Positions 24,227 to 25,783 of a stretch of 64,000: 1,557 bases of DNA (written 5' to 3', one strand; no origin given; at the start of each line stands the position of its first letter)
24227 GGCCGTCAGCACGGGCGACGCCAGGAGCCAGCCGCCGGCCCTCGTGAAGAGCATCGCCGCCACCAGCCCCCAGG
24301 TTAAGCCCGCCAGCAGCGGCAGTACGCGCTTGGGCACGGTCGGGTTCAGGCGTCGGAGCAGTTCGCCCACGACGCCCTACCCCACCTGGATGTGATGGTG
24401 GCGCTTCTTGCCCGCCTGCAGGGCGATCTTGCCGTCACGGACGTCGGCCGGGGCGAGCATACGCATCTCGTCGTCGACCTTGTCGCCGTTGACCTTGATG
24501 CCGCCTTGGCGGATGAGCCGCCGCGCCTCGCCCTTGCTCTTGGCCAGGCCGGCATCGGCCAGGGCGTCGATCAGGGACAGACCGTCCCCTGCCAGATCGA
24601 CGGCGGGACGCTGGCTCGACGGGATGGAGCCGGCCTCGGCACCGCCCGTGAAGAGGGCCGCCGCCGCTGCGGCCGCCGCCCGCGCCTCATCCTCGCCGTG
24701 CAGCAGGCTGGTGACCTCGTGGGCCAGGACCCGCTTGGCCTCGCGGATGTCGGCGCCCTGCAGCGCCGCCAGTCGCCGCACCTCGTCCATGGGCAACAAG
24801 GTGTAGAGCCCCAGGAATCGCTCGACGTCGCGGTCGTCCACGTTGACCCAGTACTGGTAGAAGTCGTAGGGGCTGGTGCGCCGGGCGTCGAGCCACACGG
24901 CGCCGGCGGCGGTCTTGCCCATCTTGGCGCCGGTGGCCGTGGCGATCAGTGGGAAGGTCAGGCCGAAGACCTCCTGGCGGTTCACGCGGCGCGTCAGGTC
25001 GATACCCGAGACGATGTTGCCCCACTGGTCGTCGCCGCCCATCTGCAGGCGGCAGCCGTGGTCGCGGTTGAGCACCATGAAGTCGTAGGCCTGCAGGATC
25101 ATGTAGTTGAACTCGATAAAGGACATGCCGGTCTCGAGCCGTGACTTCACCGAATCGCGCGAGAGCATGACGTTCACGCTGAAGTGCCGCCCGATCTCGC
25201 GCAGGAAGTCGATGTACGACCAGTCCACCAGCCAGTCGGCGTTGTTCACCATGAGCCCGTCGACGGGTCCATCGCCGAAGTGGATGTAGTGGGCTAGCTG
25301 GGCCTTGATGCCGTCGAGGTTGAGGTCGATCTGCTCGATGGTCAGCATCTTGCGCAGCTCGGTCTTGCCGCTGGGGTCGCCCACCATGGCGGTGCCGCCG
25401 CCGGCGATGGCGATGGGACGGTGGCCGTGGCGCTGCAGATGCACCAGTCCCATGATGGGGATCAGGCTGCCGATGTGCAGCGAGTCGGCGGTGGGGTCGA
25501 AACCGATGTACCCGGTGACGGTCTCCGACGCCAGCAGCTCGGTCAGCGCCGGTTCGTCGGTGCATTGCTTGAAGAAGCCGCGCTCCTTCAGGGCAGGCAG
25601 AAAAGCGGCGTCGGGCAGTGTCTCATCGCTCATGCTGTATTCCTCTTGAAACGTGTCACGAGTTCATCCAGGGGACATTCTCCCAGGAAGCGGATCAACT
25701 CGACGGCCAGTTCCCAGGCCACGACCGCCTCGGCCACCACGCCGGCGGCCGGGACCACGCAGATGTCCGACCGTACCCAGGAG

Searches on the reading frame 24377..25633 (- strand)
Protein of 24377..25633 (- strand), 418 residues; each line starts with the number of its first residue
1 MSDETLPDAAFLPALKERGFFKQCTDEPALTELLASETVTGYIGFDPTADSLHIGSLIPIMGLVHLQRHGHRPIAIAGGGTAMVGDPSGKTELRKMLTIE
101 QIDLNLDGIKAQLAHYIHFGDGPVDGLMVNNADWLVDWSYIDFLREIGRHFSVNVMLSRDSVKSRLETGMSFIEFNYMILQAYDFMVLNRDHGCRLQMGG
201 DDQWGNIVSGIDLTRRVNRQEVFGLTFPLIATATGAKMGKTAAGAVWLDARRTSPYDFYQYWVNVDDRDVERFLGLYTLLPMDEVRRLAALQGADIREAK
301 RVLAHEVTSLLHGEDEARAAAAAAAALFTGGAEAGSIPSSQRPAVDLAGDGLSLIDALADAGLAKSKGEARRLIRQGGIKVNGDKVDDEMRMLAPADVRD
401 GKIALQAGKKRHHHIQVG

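Call 8: search_protein_families(library=pfam, proteins=[window:24377-25633:-])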
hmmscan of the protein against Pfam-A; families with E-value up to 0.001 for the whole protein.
window:24377-25633:- (418 aa): 4 families
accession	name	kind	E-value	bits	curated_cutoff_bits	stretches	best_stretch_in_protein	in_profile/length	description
PF00579.31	tRNA-synt_1b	-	1.3e-81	274.6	21.1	1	39-328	6-291/292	tRNA synthetases class I (W and Y)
PF22421.1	SYY_C-terminal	-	1.2e-12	47.9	27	1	342-413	9-81/83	Tyrosine--tRNA ligase SYY-like C-terminal domain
PF01479.30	S4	-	5.5e-10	39.3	22.8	1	356-389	5-38/48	S4 domain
PF16714.10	TyrRSs_C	-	0.00067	19.9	30.6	0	358-388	27-57/120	Tyrosyl-tRNA synthetase C-terminal domain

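Call 34: list_cluster_members(proteins=[P0001, window:24377-25630:-, window:4331-5701:-])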
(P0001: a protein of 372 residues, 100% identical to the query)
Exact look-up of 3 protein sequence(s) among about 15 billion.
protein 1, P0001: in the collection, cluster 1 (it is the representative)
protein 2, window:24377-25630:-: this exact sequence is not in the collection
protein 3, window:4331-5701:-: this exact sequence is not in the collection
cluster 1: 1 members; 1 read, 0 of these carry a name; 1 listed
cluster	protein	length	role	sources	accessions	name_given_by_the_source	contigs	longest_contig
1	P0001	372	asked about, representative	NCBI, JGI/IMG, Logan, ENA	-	-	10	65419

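Call 60: find_homologous_proteins(query=window:24377-25630:-, max_evalue=1e-60)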
Query window:24377-25630:- (417 aa): 8000 proteins with E <= 1e-60 among 8000 candidates; the best 120 are listed.
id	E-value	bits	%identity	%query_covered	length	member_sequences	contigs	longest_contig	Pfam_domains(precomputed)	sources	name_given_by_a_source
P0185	9.9e-278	939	100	100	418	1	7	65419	PF22421.2,PF00579.32,PF01479.31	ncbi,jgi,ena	-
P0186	5.4e-264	893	94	100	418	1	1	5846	PF22421.2,PF00579.32,PF01479.31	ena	-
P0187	3.9e-247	838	89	100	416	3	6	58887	PF22421.2,PF00579.32,PF01479.31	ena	-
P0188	1.4e-241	820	87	100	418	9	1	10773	PF22421.2,PF00579.32,PF01479.31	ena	-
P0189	1.8e-240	816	86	100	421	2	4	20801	PF22421.2,PF00579.32,PF01479.31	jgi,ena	-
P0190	3.5e-238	808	85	99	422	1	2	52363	PF22421.2,PF00579.32,PF01479.31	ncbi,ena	-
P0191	6.9e-234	794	85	100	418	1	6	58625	PF22421.2,PF00579.32,PF01479.31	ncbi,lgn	-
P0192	2.3e-233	793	84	100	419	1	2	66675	PF22421.2,PF00579.32,PF01479.31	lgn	-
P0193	7.5e-233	791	84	100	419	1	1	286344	PF22421.2,PF00579.32,PF01479.31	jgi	-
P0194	8.0e-233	791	84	100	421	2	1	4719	PF22421.2,PF00579.32,PF01479.31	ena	-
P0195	2.6e-232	789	82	100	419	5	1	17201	PF22421.2,PF00579.32,PF01479.31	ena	-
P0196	2.1e-231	786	83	100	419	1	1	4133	PF22421.2,PF00579.32,PF01479.31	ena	-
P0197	4.3e-231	785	81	100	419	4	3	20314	PF22421.2,PF00579.32,PF01479.31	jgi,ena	jgi:tyrosyl-tRNA synthetase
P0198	1.5e-230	783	82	100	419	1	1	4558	PF22421.2,PF00579.32,PF01479.31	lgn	-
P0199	1.9e-230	783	83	99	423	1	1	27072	PF22421.2,PF00579.32,PF01479.31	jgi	-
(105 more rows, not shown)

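Call 61: find_encoding_contigs(protein=P0187, flank=10000, max_places=2)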
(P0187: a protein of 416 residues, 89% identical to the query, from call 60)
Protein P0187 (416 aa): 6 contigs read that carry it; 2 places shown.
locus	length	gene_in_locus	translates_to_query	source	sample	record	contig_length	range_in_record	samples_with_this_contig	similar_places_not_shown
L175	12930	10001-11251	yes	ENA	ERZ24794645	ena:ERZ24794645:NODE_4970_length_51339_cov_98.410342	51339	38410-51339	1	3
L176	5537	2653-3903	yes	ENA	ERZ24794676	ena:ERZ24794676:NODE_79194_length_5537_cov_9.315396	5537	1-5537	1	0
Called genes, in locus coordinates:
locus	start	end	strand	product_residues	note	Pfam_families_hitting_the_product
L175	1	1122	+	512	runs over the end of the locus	PF07690:MFS_1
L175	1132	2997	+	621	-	PF07715:Plug, PF00593:TonB_dep_Rec_b-barrel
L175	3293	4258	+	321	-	-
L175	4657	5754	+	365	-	-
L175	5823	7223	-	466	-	PF01554:MatE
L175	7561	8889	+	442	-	PF00275:EPSP_synthase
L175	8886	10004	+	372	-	PF01264:Chorismate_synt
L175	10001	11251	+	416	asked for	PF00579:tRNA-synt_1b, PF22421:SYY_C-terminal, PF01479:S4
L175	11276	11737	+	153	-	-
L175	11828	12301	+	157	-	-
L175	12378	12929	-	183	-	?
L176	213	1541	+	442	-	PF00275:EPSP_synthase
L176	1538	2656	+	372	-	PF01264:Chorismate_synt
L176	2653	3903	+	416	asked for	PF00579:tRNA-synt_1b, PF22421:SYY_C-terminal, PF01479:S4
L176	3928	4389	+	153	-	-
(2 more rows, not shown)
